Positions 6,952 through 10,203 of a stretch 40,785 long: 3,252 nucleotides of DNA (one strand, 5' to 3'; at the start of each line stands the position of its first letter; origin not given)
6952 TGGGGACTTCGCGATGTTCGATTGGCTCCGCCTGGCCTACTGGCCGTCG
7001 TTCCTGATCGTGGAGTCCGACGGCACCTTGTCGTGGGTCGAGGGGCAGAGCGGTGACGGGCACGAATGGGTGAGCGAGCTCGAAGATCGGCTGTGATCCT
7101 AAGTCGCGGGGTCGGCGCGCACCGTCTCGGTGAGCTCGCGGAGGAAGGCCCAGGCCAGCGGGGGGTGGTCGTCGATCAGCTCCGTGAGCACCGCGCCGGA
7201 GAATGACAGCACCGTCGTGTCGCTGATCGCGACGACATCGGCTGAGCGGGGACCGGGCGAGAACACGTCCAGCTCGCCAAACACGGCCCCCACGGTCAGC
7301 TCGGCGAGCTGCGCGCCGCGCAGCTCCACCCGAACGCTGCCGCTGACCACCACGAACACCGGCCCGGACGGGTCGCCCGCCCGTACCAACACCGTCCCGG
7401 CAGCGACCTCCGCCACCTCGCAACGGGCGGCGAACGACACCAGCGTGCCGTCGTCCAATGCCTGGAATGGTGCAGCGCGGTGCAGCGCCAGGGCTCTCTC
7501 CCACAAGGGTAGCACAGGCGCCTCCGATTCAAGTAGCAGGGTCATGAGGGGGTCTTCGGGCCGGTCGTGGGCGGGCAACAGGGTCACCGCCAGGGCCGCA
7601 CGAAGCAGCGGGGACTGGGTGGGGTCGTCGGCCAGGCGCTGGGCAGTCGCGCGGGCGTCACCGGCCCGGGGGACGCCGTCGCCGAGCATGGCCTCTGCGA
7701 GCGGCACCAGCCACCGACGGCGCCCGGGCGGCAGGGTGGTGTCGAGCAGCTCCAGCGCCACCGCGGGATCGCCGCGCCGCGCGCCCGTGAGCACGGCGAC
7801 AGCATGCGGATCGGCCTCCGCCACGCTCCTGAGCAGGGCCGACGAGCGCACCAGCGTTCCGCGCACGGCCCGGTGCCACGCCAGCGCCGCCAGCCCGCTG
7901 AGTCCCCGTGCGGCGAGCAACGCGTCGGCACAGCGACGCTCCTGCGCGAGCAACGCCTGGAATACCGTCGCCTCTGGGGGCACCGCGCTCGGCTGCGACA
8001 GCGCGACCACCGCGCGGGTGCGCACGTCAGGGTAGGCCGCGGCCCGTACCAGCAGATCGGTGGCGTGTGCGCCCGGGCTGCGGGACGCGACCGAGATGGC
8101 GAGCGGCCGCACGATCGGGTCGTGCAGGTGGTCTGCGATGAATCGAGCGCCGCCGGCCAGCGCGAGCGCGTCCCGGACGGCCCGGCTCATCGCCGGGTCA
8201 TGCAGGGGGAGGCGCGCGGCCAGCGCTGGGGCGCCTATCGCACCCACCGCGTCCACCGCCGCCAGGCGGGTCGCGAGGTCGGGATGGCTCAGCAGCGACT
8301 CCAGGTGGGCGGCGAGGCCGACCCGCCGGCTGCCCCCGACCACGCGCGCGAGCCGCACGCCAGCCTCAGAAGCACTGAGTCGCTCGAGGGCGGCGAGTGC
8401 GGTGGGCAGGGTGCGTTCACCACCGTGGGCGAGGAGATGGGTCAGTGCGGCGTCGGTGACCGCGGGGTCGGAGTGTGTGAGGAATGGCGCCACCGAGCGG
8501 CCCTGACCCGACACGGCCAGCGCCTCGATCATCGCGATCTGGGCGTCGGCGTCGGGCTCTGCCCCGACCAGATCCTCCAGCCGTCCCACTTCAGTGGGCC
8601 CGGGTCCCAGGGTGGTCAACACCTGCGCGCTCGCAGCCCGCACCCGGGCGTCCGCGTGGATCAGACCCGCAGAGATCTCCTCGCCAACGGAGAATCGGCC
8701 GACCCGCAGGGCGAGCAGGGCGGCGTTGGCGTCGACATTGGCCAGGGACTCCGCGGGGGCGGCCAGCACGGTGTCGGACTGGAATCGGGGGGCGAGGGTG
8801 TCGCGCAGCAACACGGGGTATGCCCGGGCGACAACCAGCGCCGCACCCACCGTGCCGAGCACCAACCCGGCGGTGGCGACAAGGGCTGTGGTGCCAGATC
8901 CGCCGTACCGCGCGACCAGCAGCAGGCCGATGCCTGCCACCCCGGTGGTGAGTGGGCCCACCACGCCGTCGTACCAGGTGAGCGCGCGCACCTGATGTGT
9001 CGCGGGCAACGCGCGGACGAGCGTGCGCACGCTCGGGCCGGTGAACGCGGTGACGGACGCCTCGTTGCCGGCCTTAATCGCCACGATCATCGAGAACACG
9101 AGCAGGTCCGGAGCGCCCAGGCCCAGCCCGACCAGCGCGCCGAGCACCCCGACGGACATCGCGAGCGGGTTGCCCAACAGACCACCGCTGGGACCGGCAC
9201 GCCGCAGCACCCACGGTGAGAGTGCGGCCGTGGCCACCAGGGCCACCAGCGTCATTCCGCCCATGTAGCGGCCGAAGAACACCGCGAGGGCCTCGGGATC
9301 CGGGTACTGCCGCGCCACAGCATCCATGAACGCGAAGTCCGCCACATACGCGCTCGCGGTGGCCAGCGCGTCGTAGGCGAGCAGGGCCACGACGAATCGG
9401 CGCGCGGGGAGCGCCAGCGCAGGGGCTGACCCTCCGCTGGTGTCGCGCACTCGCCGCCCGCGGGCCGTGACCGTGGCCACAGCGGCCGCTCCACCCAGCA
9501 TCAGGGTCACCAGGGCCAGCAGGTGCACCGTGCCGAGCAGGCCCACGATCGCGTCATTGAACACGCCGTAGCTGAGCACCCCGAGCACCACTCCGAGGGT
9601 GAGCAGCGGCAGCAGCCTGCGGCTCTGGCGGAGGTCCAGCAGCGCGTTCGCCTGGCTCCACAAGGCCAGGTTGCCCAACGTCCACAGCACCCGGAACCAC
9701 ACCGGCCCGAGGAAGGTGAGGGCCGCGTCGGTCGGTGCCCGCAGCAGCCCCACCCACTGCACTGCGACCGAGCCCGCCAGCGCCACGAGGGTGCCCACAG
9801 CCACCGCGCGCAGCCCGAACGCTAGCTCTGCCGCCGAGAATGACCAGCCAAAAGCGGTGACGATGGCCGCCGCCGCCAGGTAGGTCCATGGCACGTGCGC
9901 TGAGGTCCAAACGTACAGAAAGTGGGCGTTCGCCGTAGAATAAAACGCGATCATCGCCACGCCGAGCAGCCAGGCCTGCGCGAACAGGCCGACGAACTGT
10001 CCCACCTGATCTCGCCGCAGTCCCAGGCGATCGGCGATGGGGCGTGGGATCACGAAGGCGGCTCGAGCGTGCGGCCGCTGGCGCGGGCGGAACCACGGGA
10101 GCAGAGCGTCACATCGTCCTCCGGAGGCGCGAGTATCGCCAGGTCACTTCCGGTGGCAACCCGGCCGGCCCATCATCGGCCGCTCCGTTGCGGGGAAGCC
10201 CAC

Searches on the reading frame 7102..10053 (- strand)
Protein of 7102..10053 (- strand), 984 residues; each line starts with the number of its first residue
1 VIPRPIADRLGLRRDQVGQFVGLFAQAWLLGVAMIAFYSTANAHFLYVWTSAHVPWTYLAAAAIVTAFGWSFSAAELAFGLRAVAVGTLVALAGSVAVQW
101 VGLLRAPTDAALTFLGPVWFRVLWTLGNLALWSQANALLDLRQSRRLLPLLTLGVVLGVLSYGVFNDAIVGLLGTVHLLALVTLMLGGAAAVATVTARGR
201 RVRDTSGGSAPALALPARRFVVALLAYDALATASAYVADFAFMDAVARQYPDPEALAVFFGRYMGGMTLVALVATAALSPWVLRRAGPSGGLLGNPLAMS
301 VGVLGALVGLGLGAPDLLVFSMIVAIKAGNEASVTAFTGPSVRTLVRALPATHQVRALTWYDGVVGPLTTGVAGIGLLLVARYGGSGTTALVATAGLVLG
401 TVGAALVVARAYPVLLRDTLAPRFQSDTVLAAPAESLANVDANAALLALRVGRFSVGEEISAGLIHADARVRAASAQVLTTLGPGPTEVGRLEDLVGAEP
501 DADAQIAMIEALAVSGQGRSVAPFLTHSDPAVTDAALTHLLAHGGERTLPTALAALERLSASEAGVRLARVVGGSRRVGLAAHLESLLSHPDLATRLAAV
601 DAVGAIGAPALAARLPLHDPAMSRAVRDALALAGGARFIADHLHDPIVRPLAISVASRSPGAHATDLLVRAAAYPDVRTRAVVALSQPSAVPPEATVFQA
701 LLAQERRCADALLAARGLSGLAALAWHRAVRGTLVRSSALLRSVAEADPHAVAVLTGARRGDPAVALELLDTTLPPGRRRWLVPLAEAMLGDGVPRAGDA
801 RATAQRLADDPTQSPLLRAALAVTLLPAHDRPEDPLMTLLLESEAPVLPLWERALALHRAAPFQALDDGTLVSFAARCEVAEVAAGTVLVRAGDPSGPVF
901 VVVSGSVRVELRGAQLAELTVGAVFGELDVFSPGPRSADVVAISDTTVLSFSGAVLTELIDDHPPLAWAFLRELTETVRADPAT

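Call 6: search_protein_families(library=pfam, proteins=[window:7102-10053:-], max_evalue=0.01)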
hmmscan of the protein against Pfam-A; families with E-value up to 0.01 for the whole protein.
window:7102-10053:- (984 aa): 3 families
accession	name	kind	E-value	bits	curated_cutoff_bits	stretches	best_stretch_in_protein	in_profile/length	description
PF00027.35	cNMP_binding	-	3.9e-16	59.2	27.5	1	882-963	3-89/89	Cyclic nucleotide-binding domain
PF02985.28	HEAT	-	0.00047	20.6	23.5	0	583-606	4-27/31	HEAT repeat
PF13646.12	HEAT_2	-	0.0042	17.8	27.7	0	458-513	34-88/88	HEAT repeats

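Call 7: search_protein_families(library=ncbifam, proteins=[window:7102-10053:-], max_evalue=0.01)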
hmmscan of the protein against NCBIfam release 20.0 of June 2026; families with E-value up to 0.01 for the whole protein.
window:7102-10053:- (984 aa): 4 families
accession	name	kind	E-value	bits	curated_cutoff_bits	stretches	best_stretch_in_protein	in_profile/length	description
NF041163.2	encap_f2b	equivalog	8.5e-07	28.4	400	1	861-969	77-192/450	family 2B encapsulin nanocompartment shell protein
NF008732.0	PRK11753.1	equivalog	3.8e-06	26.5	266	1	868-977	13-128/214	cAMP-activated global transcriptional regulator CRP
NF058543.1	ActPatMycb56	equivalog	4.7e-06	25.7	460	1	863-948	4-93/317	acetyltransferase Pat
TIGR03896.1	cyc_nuc_ocin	subfamily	0.0038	16.6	161.05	1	876-972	6-111/317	bacteriocin-type transport-associated protein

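Call 8: search_protein_families(library=padloc, proteins=[window:7102-10053:-], max_evalue=0.01)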
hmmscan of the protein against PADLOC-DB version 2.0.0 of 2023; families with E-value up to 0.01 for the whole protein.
window:7102-10053:- (984 aa): 5 families
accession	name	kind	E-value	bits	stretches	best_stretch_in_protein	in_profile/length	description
PDLC02371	PycTIR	-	3.2e-14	51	1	872-976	31-136/288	-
PDLC00731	Effector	-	5.4e-13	46.6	1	873-976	35-139/306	TIR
PDLC00732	Effector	-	4e-09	33.8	1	873-974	31-133/301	TIR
PDLC00734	PycC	-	1.4e-06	25.7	1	875-962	30-122/374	Pycsar cyclase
PDLC00730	Effector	-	0.00011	19.6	1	873-967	51-147/299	TIR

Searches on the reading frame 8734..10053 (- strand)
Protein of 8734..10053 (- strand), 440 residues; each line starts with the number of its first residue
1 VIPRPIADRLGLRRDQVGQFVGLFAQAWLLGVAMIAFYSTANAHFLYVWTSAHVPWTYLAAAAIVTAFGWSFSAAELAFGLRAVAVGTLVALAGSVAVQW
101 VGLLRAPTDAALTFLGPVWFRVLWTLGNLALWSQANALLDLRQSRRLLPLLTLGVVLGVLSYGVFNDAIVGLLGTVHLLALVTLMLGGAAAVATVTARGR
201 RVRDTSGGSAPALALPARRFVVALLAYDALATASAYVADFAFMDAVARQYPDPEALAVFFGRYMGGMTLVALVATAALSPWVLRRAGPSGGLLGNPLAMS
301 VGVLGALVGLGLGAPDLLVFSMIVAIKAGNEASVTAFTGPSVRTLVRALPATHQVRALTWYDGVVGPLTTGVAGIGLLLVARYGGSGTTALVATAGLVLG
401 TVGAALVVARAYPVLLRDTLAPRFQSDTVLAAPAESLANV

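Call 41: search_protein_families(library=pfam, proteins=[window:8734-10053:-], max_evalue=5)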
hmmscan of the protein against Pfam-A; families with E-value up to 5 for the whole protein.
window:8734-10053:- (440 aa): 1 family
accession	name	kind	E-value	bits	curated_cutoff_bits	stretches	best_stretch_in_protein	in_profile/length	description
PF21813.2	DUF6882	-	2.4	8.4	23.9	0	32-115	53-139/142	Family of unknown function (DUF6882)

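Call 67: search_solved_structures(query=A6, max_evalue=10)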
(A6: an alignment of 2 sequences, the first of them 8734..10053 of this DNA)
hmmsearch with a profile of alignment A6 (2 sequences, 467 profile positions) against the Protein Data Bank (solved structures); distinct sequences matched with E-value up to 10: 0.

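Call 68: search_protein_families(library=ncbifam, proteins=[window:8734-10053:-], max_evalue=1)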
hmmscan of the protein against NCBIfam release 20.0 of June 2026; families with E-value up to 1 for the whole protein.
window:8734-10053:- (440 aa): 0 families

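Call 77: predict_structure(protein=window:8734-10053:-)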
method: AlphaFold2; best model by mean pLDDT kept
length: 440 residues; sequences in the alignment: 1
mean_pLDDT: 44.7   pTM: 0.24
mean pLDDT of the five models: 44.7, 42.2, 40.7, 38.3, 37.5
residues with pLDDT >= 90: 0; 70-90: 2; 50-70: 84; < 50: 354
segments of 3 or more residues with pLDDT < 50: 1-4, 31-72, 93-103, 105-107, 111-115, 117-120, 132-138, 140-146, 158-178, 180-185, 209-247, 249-251, 253-350, 352-357, 363-367, 369-393, 395-440
pLDDT, mean of each block of 10 residues (from residue 1): 50 63 58 42 40 42 38 49 51 47 46 47 50 43 47 50 40 45 51 54 55 43 43 42 47 46 36 37 37 36 41 39 37 41 46 47 47 46 43 47 45 40 38 32
secondary structure, 60 per line:
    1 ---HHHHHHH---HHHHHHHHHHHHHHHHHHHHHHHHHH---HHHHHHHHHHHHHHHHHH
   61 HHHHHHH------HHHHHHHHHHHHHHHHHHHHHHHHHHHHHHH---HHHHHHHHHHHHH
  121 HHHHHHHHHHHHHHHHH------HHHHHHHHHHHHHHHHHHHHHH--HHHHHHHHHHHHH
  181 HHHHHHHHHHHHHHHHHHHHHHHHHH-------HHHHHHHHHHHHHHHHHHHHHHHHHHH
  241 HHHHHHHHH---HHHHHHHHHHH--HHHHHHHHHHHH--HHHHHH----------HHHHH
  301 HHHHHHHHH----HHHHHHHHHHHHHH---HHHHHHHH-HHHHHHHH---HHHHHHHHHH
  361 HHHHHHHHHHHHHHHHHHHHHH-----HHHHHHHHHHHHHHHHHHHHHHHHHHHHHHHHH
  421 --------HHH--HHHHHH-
elements in order: H4-10 H14-39 H43-67 H74-104 H108-137 H144-165 H168-206 H214-249 H253-263 H266-277 H280-285 H296-309 H314-327 H331-338 H340-347 H351-382 H388-420 H434-439
